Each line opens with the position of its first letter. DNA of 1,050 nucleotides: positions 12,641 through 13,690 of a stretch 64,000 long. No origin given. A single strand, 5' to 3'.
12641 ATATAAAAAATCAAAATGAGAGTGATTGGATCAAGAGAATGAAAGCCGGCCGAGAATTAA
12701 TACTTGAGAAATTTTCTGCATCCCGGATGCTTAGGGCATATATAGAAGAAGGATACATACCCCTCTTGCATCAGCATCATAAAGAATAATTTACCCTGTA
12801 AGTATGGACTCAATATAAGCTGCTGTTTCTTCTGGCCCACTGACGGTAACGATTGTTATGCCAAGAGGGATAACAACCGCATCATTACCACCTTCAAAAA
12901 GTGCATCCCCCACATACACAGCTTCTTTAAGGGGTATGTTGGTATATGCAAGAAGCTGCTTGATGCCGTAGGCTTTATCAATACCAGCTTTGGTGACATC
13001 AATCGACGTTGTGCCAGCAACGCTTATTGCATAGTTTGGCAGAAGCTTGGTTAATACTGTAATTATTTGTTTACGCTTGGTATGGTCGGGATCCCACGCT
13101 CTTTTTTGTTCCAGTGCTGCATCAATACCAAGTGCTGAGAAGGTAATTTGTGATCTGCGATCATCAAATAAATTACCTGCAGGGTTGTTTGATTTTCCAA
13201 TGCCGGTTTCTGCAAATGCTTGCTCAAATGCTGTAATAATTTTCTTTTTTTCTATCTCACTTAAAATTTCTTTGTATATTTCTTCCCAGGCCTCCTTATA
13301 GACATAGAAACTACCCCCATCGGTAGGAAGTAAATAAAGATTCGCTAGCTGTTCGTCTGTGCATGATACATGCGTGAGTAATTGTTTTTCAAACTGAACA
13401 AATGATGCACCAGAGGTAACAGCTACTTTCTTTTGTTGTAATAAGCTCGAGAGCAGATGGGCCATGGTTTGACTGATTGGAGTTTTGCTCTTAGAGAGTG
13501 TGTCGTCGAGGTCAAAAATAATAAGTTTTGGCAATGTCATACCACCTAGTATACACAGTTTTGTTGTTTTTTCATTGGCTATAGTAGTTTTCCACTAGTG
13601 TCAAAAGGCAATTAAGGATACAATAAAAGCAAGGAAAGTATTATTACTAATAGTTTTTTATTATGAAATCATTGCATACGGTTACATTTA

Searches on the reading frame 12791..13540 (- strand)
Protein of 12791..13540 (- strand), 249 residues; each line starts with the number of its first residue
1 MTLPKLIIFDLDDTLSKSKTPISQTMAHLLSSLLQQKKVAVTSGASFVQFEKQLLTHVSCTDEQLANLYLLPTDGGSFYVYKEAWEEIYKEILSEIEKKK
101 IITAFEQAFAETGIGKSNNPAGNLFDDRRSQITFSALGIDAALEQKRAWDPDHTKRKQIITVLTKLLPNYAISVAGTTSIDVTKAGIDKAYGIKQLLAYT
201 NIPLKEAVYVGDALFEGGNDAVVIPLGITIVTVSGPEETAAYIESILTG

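Call 3: search_protein_families(library=pfam, proteins=[window:12791-13540:-], max_evalue=0.01)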
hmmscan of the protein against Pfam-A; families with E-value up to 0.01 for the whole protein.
window:12791-13540:- (249 aa): 5 families
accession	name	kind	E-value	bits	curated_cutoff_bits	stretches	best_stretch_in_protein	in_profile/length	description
PF08282.18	Hydrolase_3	-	8.5e-14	52.3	20.9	1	7-213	1-212/255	haloacid dehalogenase-like hydrolase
PF03332.19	PMM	-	3.9e-09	37.1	22.4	1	27-247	2-219/221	Eukaryotic phosphomannomutase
PF13419.12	HAD_2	-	0.00019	22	23.8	0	7-55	1-38/178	Haloacid dehalogenase-like hydrolase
PF00702.32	Hydrolase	-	0.002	19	26.4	0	5-101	2-115/191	haloacid dehalogenase-like hydrolase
PF12689.13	Acid_PPase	-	0.009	16.3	27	0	3-17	2-16/169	Acid Phosphatase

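Call 4: search_protein_families(library=ncbifam, proteins=[window:12791-13540:-], max_evalue=0.01)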
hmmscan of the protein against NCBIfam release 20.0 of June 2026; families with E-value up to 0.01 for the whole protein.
window:12791-13540:- (249 aa): 8 families
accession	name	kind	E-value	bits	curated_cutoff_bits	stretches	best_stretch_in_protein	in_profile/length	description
TIGR01484.1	HAD-SF-IIB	subfamily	4.5e-23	82.5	41.8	1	6-233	1-221/221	HAD-IIB family hydrolase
TIGR00099.1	Cof-subfamily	subfamily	1.3e-13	51.2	137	1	6-213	1-213/256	Cof-type HAD-IIB family hydrolase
NF045966.1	YcsE_rel_Pase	equivalog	3.3e-05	23.5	220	1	5-114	3-106/265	YcsE-related riboflavin metabolism phosphatase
TIGR01488.1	HAD-SF-IB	subfamily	6.7e-05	22.9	45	0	6-111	1-87/177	HAD-IB family phosphatase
NF002245.0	PRK01158.1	equivalog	0.00033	20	198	0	179-229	148-194/233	phosphoglycolate phosphatase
TIGR01487.1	Pglycolate_arch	equivalog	0.00039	20.3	122.75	0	5-63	2-60/215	phosphoglycolate phosphatase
TIGR01482.1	SPP-subfamily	subfamily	0.00083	19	107.15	0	131-221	93-178/225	sucrose-phosphate phosphatase subfamily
TIGR01662.1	HAD-SF-IIIA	subfamily_domain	0.006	16.7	44.6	0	5-46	1-51/141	HAD-IIIA family hydrolase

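Call 23: search_solved_structures(query=window:12791-13540:-, max_evalue=0.1, show_alignments=2)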
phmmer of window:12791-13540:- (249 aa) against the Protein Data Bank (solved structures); distinct sequences matched with E-value up to 0.1: 29.
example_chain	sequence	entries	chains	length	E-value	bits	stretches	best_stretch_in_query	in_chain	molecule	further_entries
4bnd_B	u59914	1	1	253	4.6e-41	144.1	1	3-247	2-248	ALPHA-PHOSPHOGLUCOMUTASE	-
4bnd_A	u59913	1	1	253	5e-41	144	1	4-247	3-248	ALPHA-PHOSPHOGLUCOMUTASE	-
6i5x_A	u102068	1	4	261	6.9e-17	65.1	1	6-244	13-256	Phosphomannomutase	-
9hn3_A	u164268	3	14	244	2.3e-10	43.8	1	5-245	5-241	Phosphomannomutase 2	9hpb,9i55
2amy_A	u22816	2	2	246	7e-09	38.9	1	4-244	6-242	Phosphomannomutase 2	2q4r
7o0c_A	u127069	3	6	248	7e-09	38.9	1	4-244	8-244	Phosphomannomutase 2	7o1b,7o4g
5ue7_A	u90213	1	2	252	1.8e-08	37.5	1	5-240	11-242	Phosphomannomutase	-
7o58_A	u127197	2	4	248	2.9e-08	36.8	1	4-238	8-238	Phosphomannomutase 2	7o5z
2i54_A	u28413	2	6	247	8.7e-08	35.3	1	5-247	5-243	Phosphomannomutase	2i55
3f9r_A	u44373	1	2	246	9.1e-06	28.7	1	7-246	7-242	Phosphomannomutase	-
8b5v_A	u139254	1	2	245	2.1e-05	27.5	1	6-223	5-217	Phosphomannomutase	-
6cft_A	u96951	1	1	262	0.0014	21.6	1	6-230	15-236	Phosphomannomutase 1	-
6cfr_A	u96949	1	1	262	0.0018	21.2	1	6-230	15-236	Phosphomannomutase 1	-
7myv_A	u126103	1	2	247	0.0056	19.6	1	6-222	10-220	Phosphomannomutase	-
6rmd_D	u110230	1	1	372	0.0078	19.1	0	188-247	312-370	IMP-specific 5'-nucleotidase, putative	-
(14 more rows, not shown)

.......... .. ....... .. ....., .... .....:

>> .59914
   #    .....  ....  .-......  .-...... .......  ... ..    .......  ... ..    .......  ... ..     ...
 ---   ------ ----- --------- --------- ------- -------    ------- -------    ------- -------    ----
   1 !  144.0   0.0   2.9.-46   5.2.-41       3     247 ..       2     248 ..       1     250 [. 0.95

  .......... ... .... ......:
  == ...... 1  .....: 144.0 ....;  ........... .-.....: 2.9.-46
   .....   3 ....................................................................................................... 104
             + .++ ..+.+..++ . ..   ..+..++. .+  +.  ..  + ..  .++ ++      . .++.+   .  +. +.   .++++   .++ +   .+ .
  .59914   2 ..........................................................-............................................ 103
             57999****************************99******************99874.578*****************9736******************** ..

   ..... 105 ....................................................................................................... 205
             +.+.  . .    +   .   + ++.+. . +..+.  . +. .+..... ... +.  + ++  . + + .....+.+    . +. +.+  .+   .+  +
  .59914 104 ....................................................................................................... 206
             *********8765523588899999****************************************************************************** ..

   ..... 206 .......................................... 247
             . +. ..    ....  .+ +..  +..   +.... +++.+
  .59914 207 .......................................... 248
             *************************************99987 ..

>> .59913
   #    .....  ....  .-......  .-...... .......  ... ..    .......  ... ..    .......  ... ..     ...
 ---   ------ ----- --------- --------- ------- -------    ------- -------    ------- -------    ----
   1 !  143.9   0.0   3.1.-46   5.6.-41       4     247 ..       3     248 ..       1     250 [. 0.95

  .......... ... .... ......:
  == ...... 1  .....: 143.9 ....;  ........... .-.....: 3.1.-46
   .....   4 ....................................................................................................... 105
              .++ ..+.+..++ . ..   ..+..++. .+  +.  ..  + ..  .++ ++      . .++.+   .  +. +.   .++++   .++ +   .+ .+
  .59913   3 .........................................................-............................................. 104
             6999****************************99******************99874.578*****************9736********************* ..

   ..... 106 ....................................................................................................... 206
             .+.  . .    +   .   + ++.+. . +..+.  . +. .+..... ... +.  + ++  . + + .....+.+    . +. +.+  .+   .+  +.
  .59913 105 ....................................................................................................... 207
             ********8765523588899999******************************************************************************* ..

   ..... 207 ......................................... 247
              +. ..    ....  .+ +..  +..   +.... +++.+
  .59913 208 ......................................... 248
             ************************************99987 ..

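Call 72: find_homologous_proteins(query=window:12791-13540:-, max_evalue=0.001)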
Query window:12791-13540:- (249 aa): 7583 proteins with E <= 0.001 among 8000 candidates; the best 120 are listed.
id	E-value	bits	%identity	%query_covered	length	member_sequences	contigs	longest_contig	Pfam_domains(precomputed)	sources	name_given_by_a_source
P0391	6.3e-143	492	92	100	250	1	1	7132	PF03332.20,PF08282.19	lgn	-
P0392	1.5e-140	484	90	99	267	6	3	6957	PF03332.20,PF08282.19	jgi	jgi:HAD superfamily hydrolase (TIGR01484 family)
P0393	1.8e-72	262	52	97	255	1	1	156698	PF03332.20,PF08282.19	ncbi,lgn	-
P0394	2.7e-71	258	50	99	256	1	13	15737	PF03332.20,PF08282.19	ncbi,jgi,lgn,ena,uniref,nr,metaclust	ncbi:MAG: hypothetical protein A3C11_03330 [Candidatus Sungbacteria bacterium RIFCSPHIGHO2_02_FULL_4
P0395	6.8e-71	257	54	98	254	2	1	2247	PF03332.20,PF00702.33,PF08282.19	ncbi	-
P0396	1.8e-70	255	51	98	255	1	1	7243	PF03332.20,PF08282.19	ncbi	-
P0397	1.9e-70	255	51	97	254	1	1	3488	PF03332.20,PF08282.19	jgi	jgi:phosphomannomutase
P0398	3.0e-70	254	50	98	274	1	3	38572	PF03332.20,PF08282.19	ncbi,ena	-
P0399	4.9e-69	250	51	100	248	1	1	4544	PF03332.20,PF00702.33,PF08282.19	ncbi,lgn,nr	ncbi:MAG: HAD-IIB family hydrolase [Candidatus Aenigmarchaeota archaeon]|nr:HAD-IIB family hydrolase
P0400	8.5e-69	250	49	99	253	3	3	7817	PF03332.20,PF08282.19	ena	-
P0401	3.3e-68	248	48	99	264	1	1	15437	PF03332.20,PF08282.19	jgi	-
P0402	8.4e-68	246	51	99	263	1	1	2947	PF03332.20,PF08282.19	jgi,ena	-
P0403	1.2e-67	246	48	99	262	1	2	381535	PF03332.20,PF08282.19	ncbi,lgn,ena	-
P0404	1.8e-67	245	50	94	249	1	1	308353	PF03332.20,PF00702.33,PF08282.19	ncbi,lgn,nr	ncbi:MAG: HAD-superfamily hydrolase subfamily [Parcubacteria group bacterium]|nr:HAD-superfamily hyd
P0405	3.1e-67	245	49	99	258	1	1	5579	PF03332.20,PF00702.33,PF08282.19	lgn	-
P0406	3.6e-67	244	50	98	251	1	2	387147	PF03332.20,PF08282.19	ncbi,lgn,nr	ncbi:MAG: HAD-IIB family hydrolase [Parcubacteria group bacterium]|nr:HAD-IIB family hydrolase [Parc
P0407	3.9e-67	244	49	98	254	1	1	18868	PF03332.20,PF08282.19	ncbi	-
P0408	5.2e-67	244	49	98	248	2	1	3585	PF03332.20,PF08282.19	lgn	-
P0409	5.8e-67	244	51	97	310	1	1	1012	PF03332.20,PF00702.33,PF08282.19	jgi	jgi:HAD superfamily hydrolase (TIGR01484 family)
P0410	6.2e-67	244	52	98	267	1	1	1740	PF03332.20,PF08282.19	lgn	-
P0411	7.2e-67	243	50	97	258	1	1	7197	PF03332.20,PF08282.19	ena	-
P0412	1.0e-66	243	48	99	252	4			PF03332.20,PF08282.19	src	-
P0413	1.1e-66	243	51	98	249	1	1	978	PF03332.20,PF08282.19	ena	-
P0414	1.5e-66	242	51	98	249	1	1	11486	PF03332.20,PF00702.33,PF08282.19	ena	-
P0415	1.8e-66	242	51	98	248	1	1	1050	PF03332.20,PF08282.19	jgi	-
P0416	1.9e-66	242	49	98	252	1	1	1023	PF03332.20,PF00702.33,PF08282.19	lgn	-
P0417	2.0e-66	242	51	98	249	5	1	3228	PF03332.20,PF00702.33,PF08282.19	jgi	-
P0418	3.5e-66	241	51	98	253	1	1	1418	PF03332.20,PF00702.33,PF08282.19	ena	-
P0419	3.6e-66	241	49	98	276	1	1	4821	PF03332.20,PF00702.33,PF08282.19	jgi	jgi:HAD superfamily hydrolase (TIGR01484 family)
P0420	3.9e-66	241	50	99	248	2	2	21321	PF03332.20,PF00702.33,PF08282.19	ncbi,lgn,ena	ncbi:MAG: HAD-IIB family hydrolase [archaeon]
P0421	4.1e-66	241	47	96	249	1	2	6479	PF03332.20,PF00702.33,PF08282.19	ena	-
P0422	4.3e-66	241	49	98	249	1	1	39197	PF03332.20,PF00702.33,PF08282.19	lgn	-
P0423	4.4e-66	241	52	97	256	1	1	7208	PF03332.20,PF08282.19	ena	-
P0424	6.2e-66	240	47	98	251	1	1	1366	PF03332.20,PF00702.33,PF08282.19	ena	-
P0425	9.2e-66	240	51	98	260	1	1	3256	PF03332.20,PF00702.33,PF08282.19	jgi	jgi:phosphomannomutase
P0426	9.5e-66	240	49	98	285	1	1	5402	PF03332.20,PF08282.19,PF05116.20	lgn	-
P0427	1.1e-65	239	46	98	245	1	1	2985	PF03332.20,PF08282.19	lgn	-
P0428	1.1e-65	239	51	98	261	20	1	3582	PF03332.20,PF08282.19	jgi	jgi:phosphomannomutase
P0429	1.2e-65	239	49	98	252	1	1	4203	PF03332.20,PF08282.19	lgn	-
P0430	1.3e-65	239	49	98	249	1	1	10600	PF03332.20,PF13419.13,PF00702.33,PF08282.19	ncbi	-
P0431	1.3e-65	239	47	98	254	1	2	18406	PF03332.20,PF00702.33,PF08282.19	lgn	-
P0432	1.6e-65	239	48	98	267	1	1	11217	PF03332.20,PF00702.33,PF08282.19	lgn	-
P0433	2.1e-65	239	49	98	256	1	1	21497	PF03332.20,PF08282.19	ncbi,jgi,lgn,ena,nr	ncbi:MAG TPA: HAD-IIB family hydrolase [Anaerovoracaceae bacterium]|nr:HAD-IIB family hydrolase [Ana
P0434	2.1e-65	239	48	99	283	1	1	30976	PF03332.20,PF08282.19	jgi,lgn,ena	-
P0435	2.5e-65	238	49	100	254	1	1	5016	PF03332.20,PF08282.19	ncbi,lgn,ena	-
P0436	2.6e-65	238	47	98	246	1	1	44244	PF03332.20,PF08282.19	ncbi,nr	ncbi:Eukaryotic phosphomannomutase [uncultured archaeon]|nr:Eukaryotic phosphomannomutase [unculture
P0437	2.6e-65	238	49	97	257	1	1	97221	PF03332.20,PF08282.19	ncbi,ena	-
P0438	2.6e-65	238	48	98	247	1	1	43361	PF03332.20,PF13419.13,PF00702.33,PF08282.19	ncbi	ncbi:MAG: HAD-IIB family hydrolase [Nanoarchaeota archaeon]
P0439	2.7e-65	238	51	97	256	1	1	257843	PF03332.20,PF08282.19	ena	-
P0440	3.0e-65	238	49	98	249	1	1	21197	PF03332.20,PF08282.19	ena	-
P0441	3.1e-65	238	50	98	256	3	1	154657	PF03332.20,PF08282.19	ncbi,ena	-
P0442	3.5e-65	238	49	98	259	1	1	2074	PF03332.20,PF00702.33,PF08282.19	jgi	-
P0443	3.5e-65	238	49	98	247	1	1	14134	PF03332.20,PF00702.33,PF08282.19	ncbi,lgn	-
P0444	3.6e-65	238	50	98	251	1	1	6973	PF03332.20,PF08282.19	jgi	jgi:phosphomannomutase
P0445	4.1e-65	238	51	98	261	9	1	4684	PF03332.20,PF08282.19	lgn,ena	-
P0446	4.6e-65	237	51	98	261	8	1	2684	PF03332.20,PF08282.19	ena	-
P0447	4.8e-65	237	51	98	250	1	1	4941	PF03332.20,PF08282.19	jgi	-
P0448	5.1e-65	237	48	98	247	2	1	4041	PF03332.20,PF13419.13,PF00702.33,PF08282.19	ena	-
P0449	5.3e-65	237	51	98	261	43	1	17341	PF03332.20,PF08282.19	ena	-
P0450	5.9e-65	237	49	98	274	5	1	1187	PF03332.20,PF00702.33,PF08282.19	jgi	jgi:HAD superfamily hydrolase (TIGR01484 family)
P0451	6.0e-65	237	49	98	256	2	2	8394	PF03332.20,PF08282.19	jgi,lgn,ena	-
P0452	6.2e-65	237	50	98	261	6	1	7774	PF03332.20,PF08282.19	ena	-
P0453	6.7e-65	237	48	98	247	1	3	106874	PF03332.20,PF13419.13,PF00702.33,PF08282.19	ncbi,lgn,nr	ncbi:MAG: HAD-IIB family hydrolase [Candidatus Nanoarchaeia archaeon]|nr:HAD-IIB family hydrolase [C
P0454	7.3e-65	237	49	98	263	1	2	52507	PF03332.20,PF00702.33,PF08282.19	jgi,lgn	-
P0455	8.1e-65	237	50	99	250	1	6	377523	PF03332.20,PF00702.33,PF08282.19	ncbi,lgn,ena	ncbi:MAG: HAD-IIB family hydrolase [Candidatus Acidiferrum sp.]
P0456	8.4e-65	237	49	98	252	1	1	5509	PF03332.20,PF08282.19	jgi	-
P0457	9.0e-65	237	51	98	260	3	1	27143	PF03332.20,PF00702.33,PF08282.19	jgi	jgi:phosphomannomutase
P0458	9.0e-65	237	51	98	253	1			PF03332.20,PF08282.19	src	-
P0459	9.1e-65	237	50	98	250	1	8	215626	PF03332.20,PF00702.33,PF08282.19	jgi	jgi:HAD superfamily hydrolase (TIGR01484 family)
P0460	1.0e-64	236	50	98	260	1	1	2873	PF03332.20,PF00702.33,PF08282.19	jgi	jgi:phosphomannomutase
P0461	1.2e-64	236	50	97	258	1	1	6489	PF03332.20,PF08282.19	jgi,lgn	jgi:hypothetical protein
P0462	1.2e-64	236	50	98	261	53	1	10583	PF03332.20,PF08282.19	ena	-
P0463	1.2e-64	236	48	99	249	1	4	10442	PF03332.20,PF08282.19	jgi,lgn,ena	-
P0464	1.3e-64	236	48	97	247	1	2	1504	PF03332.20,PF00702.33,PF08282.19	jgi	jgi:phosphomannomutase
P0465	1.4e-64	236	51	98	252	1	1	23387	PF03332.20,PF08282.19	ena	-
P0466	1.5e-64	236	47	98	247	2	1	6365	PF03332.20,PF08282.19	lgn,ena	-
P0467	1.6e-64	236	50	98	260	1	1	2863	PF03332.20,PF00702.33,PF08282.19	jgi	jgi:phosphomannomutase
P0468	1.7e-64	236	48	98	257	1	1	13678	PF03332.20,PF08282.19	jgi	-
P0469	2.0e-64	235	48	97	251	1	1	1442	PF03332.20,PF08282.19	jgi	jgi:phosphomannomutase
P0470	2.1e-64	235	49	98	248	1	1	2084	PF03332.20,PF00702.33,PF08282.19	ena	-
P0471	2.1e-64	235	47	96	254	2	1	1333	PF03332.20,PF08282.19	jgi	-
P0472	2.2e-64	235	49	98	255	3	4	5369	PF03332.20,PF00702.33,PF08282.19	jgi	jgi:HAD superfamily hydrolase (TIGR01484 family)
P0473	2.3e-64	235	51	98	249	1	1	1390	PF03332.20,PF08282.19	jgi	jgi:hypothetical protein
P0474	2.5e-64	235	50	98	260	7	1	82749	PF03332.20,PF00702.33,PF08282.19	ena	-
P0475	2.5e-64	235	50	98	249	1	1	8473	PF03332.20,PF00702.33,PF08282.19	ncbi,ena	-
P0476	2.8e-64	235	48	98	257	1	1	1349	PF03332.20,PF00702.33,PF08282.19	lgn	-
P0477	2.9e-64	235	50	98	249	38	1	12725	PF03332.20,PF08282.19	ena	-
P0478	2.9e-64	235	49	98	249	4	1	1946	PF03332.20,PF00702.33,PF08282.19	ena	-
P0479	3.0e-64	235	51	98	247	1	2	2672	PF03332.20,PF08282.19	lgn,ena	-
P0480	3.0e-64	235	49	98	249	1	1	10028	PF03332.20,PF00702.33,PF08282.19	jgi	-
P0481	3.1e-64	235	51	98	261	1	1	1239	PF03332.20,PF00702.33,PF08282.19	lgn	-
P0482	3.1e-64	235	49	98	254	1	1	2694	PF03332.20,PF08282.19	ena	-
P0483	3.1e-64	235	48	98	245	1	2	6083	PF03332.20,PF00702.33,PF08282.19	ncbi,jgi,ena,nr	ncbi:MAG TPA: HAD family hydrolase [Sphingobacteriaceae bacterium]|nr:HAD family hydrolase [Sphingob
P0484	3.2e-64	235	50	97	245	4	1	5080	PF03332.20,PF00702.33,PF08282.19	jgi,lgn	jgi:hypothetical protein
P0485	3.4e-64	235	49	98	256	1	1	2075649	PF03332.20,PF00702.33,PF08282.19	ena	-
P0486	3.5e-64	235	47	100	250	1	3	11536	PF03332.20,PF00702.33,PF08282.19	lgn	-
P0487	3.9e-64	234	48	98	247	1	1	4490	PF03332.20,PF08282.19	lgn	-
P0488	4.4e-64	234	50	98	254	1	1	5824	PF03332.20,PF08282.19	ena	-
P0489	4.7e-64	234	49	96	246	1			PF03332.20,PF00702.33,PF08282.19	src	-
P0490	5.1e-64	234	47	98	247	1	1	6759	PF03332.20,PF08282.19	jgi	jgi:HAD superfamily hydrolase (TIGR01484 family)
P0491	6.5e-64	234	47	98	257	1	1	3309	PF03332.20,PF00702.33,PF08282.19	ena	-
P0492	6.6e-64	234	48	98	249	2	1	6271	PF03332.20,PF08282.19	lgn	-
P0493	6.7e-64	234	50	98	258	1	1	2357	PF03332.20,PF00702.33,PF08282.19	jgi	jgi:phosphomannomutase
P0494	6.8e-64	234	52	94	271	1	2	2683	PF03332.20,PF08282.19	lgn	-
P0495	7.4e-64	234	49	98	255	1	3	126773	PF03332.20,PF08282.19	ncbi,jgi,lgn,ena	-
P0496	7.6e-64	233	49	98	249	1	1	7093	PF03332.20,PF00702.33,PF08282.19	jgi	-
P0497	7.9e-64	233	49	99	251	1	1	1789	PF03332.20,PF00702.33,PF08282.19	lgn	-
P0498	8.2e-64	233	49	98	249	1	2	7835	PF03332.20,PF00702.33,PF08282.19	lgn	-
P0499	8.9e-64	233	50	98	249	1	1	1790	PF03332.20,PF00702.33,PF08282.19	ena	-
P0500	9.3e-64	233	51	99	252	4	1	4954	PF03332.20,PF00702.33,PF08282.19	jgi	jgi:phosphomannomutase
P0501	9.3e-64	233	50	98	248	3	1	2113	PF03332.20,PF00702.33,PF08282.19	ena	-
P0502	9.5e-64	233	50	98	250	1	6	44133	PF03332.20,PF00702.33,PF08282.19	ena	-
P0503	9.6e-64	233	50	98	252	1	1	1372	PF03332.20,PF00702.33,PF08282.19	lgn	-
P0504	9.6e-64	233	50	98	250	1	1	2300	PF03332.20,PF00702.33,PF08282.19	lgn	-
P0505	1.1e-63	233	50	98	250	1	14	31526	PF03332.20,PF00702.33,PF08282.19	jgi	jgi:hypothetical protein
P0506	1.1e-63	233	50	98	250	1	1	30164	PF03332.20,PF00702.33,PF08282.19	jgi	jgi:hypothetical protein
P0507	1.2e-63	233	50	98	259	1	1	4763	PF03332.20,PF08282.19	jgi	jgi:phosphomannomutase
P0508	1.3e-63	233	48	98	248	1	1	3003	PF03332.20,PF08282.19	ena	-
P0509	1.3e-63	233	49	98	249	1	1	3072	PF03332.20,PF00702.33,PF08282.19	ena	-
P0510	1.4e-63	233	49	99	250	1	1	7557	PF03332.20,PF00702.33,PF08282.19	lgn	-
